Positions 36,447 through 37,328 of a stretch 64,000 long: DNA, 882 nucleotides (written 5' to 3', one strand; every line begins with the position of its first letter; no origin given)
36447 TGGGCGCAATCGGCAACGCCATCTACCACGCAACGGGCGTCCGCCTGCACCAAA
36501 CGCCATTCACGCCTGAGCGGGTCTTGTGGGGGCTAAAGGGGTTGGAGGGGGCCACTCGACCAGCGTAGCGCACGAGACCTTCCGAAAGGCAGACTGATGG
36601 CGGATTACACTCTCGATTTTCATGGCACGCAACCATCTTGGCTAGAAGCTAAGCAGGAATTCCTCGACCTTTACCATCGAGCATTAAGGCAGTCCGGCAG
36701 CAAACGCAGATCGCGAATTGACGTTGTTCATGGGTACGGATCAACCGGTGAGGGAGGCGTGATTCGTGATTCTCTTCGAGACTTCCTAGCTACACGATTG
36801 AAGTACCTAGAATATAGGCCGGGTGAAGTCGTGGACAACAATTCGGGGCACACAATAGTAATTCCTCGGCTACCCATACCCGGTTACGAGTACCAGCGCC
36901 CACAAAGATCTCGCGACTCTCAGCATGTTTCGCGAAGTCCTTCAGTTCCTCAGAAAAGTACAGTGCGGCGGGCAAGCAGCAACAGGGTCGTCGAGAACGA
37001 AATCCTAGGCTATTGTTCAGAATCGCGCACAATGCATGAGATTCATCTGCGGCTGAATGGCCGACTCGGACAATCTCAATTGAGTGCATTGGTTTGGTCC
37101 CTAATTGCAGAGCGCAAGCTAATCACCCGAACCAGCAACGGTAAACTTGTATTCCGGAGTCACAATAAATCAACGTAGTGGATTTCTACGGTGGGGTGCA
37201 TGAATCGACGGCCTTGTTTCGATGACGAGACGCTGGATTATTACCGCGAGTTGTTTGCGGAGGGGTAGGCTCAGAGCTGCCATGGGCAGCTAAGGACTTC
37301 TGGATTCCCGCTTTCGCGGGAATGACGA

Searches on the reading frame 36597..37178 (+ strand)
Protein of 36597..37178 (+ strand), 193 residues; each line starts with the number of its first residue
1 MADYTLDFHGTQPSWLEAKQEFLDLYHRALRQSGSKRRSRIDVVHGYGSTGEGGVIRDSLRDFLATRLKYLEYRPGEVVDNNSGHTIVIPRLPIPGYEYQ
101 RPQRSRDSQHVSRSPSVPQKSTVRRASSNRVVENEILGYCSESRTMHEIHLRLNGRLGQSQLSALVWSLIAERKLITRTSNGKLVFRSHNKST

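Call 4: search_protein_families(library=pfam, proteins=[window:36597-37178:+], max_evalue=0.01)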
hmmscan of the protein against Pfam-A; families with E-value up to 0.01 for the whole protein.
window:36597-37178:+ (193 aa): 1 family
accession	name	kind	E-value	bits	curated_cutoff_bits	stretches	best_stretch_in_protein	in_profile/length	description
PF01713.27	Smr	-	2.2e-06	28.2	25.7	1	20-89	9-75/77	Smr domain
